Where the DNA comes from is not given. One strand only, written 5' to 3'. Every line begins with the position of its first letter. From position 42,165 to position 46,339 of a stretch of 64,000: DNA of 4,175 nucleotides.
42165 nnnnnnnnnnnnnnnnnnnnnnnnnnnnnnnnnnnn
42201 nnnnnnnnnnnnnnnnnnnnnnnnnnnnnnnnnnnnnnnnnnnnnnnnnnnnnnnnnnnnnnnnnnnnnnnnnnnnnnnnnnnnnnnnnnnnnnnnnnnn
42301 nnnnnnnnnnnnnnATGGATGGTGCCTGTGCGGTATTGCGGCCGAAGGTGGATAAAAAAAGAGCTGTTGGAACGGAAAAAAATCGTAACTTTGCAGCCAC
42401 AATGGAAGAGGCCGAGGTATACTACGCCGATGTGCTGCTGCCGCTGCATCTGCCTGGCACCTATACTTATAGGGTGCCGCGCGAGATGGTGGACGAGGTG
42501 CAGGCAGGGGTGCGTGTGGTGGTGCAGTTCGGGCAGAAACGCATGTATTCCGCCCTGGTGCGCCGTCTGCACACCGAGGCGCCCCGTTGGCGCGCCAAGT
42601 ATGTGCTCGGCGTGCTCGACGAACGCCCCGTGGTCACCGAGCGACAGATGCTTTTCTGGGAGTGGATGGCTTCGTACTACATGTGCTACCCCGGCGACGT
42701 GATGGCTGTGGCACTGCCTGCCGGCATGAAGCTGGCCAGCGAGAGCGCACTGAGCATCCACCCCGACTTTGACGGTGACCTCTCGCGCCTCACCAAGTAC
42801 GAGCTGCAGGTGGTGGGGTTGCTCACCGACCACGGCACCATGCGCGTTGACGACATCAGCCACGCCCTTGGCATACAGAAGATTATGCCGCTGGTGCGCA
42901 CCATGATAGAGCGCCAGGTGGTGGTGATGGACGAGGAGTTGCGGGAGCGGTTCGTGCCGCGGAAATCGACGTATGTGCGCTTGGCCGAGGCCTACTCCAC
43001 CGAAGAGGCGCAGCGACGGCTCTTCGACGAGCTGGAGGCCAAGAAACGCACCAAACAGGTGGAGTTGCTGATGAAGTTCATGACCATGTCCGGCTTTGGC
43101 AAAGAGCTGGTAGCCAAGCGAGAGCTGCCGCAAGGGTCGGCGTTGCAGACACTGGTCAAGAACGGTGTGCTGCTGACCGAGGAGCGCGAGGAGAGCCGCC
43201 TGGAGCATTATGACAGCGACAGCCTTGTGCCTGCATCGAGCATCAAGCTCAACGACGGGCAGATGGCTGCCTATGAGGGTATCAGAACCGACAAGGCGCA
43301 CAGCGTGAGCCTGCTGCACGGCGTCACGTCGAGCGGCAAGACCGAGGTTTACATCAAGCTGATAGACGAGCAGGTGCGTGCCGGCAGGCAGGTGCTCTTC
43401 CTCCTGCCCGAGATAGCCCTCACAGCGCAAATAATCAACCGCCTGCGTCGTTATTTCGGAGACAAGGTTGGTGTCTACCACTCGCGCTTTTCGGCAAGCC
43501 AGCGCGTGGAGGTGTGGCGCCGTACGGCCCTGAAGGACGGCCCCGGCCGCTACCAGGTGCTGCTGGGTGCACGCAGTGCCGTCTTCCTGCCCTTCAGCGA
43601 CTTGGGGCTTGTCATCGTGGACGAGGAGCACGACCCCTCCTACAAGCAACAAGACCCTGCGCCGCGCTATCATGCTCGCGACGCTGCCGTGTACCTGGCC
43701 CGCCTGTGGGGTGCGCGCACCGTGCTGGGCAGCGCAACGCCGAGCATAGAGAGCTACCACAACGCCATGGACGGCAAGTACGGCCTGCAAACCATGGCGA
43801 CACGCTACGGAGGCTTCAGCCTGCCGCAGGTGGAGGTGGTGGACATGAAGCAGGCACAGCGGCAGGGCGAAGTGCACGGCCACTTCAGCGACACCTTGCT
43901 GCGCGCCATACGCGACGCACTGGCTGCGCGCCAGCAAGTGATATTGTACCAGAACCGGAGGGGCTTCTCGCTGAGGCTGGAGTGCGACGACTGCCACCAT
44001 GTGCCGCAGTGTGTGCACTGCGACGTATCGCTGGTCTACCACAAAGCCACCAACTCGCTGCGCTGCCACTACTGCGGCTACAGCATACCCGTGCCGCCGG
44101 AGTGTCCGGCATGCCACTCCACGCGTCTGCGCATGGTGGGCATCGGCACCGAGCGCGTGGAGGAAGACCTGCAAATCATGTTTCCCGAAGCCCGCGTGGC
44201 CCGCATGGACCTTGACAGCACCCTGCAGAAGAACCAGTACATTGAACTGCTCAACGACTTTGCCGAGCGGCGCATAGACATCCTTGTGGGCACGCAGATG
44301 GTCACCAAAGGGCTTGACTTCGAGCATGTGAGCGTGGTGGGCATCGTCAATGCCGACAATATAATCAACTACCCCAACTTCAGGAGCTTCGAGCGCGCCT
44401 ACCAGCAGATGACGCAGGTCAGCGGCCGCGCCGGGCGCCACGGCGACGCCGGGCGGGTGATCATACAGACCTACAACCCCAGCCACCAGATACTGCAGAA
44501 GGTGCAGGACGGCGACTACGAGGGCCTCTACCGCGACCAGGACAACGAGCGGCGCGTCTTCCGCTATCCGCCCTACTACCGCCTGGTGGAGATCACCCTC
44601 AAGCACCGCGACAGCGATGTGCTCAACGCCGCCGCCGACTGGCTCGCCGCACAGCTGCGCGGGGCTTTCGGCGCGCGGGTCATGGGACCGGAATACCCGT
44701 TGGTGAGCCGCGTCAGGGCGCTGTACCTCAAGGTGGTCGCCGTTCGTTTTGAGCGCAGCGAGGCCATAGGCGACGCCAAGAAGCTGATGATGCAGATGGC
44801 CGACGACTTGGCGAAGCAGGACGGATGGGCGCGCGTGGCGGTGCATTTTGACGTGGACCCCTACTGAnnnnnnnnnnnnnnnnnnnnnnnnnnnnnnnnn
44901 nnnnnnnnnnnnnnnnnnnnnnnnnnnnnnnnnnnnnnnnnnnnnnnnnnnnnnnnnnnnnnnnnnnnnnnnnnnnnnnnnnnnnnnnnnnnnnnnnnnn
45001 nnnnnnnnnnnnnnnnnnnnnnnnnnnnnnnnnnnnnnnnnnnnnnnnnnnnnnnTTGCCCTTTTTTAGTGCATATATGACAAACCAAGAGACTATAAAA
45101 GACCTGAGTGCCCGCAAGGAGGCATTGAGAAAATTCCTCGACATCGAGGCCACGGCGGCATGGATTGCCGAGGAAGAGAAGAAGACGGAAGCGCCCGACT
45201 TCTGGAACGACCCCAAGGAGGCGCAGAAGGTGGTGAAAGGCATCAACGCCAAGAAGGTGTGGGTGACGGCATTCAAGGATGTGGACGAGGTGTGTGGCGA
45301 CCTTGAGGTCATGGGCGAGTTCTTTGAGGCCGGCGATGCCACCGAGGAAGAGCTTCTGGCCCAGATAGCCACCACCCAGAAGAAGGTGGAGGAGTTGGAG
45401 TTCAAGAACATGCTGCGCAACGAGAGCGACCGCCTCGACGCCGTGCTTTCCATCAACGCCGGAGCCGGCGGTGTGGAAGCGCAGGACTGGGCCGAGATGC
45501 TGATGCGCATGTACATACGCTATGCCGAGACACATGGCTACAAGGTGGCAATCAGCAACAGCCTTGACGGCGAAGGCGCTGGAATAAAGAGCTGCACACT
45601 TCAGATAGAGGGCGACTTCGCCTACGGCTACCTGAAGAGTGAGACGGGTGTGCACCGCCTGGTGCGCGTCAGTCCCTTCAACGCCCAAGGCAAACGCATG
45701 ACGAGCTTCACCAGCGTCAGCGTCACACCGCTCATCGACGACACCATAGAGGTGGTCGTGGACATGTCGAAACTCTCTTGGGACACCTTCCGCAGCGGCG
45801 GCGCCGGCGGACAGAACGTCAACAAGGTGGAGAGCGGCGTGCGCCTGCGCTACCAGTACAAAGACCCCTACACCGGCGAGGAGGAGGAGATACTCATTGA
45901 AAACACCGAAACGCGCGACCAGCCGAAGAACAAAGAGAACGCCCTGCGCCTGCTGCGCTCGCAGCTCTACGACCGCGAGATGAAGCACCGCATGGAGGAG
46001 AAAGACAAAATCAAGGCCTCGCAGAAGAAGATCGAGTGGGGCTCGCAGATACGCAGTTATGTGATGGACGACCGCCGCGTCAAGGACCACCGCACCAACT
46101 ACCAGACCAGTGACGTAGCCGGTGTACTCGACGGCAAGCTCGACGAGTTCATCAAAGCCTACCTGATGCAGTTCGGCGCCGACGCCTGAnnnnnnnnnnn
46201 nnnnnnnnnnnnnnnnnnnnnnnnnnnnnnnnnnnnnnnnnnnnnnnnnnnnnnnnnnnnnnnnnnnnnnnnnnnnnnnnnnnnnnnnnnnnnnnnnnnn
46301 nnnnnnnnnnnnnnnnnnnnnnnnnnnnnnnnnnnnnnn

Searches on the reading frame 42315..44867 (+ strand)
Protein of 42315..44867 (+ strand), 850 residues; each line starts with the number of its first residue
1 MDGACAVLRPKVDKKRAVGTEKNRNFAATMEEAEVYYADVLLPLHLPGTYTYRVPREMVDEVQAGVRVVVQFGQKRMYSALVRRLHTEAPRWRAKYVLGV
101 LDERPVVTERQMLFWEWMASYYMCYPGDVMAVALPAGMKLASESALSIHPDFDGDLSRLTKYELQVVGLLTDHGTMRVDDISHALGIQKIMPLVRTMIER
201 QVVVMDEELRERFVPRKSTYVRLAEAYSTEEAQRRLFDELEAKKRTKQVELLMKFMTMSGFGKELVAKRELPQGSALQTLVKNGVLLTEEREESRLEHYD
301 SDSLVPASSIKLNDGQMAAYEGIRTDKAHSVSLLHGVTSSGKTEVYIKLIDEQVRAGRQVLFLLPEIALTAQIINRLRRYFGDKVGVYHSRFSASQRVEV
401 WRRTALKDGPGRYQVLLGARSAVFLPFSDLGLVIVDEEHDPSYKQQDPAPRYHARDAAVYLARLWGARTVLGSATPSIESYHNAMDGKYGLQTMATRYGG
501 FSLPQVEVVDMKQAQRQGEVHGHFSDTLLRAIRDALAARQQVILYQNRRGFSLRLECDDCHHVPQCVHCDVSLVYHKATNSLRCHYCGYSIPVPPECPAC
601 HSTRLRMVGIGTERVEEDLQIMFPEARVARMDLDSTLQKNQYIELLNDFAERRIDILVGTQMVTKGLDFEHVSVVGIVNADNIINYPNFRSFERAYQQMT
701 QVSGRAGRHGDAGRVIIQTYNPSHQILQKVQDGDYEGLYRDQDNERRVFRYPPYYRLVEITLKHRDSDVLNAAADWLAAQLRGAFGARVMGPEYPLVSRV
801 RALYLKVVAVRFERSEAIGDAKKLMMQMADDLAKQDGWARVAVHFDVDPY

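Call 12: search_protein_families(library=pfam, proteins=[window:42315-44867:+])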
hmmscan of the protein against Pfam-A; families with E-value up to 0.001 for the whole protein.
window:42315-44867:+ (850 aa): 7 families
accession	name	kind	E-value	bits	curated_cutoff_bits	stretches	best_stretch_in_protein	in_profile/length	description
PF17764.6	PriA_3primeBD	-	2.8e-25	88.4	22.7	1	39-135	1-96/96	3'DNA-binding domain (3'BD)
PF00270.35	DEAD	-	2.7e-14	53.7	26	1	332-480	17-163/167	DEAD/DEAH box helicase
PF18319.7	Zn_ribbon_PriA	-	4.3e-13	49.4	26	1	566-592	1-27/27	PriA DNA helicase Cys-rich region (CRR) domain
PF00271.37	Helicase_C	-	4.4e-13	49.9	23.5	1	627-710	39-110/110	Helicase conserved C-terminal domain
PF04851.21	ResIII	-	6.3e-09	36.4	22.5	1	310-476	2-162/164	Type III restriction enzyme, res subunit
PF18074.6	PriA_C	-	4e-06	28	26.9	1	753-849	1-95/95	Primosomal protein N C-terminal domain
PF22590.2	Cas3-like_C_2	-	0.00022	21.9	27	0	357-402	2-49/106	CRISPR-associated nuclease/helicase Cas3, C-terminal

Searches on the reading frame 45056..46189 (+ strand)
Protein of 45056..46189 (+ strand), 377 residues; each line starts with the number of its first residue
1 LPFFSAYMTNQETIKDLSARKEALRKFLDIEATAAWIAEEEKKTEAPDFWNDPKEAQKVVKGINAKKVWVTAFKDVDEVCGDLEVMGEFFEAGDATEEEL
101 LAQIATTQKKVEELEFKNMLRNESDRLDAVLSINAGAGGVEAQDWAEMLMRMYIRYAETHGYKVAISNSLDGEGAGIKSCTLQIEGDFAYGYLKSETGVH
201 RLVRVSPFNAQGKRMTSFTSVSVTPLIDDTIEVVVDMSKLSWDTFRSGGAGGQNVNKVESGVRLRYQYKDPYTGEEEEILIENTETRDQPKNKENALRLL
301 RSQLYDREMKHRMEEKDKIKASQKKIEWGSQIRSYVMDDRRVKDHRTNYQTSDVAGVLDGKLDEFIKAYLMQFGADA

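Call 37: search_protein_families(library=pfam, proteins=[window:45056-46189:+], max_evalue=0.01)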
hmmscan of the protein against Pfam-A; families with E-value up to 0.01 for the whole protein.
window:45056-46189:+ (377 aa): 3 families
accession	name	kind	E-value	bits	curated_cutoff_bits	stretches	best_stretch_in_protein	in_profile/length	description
PF03462.23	PCRF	-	5.6e-53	180.1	24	1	37-221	5-194/194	PCRF domain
PF00472.26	RF-1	-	3.4e-30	104.8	35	1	230-346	2-116/116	RF-1 domain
PF21791.3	MDHAR3-like_C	-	0.0067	17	27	0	84-115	47-78/88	Monodehydroascorbate reductase 3-like, C-terminal domain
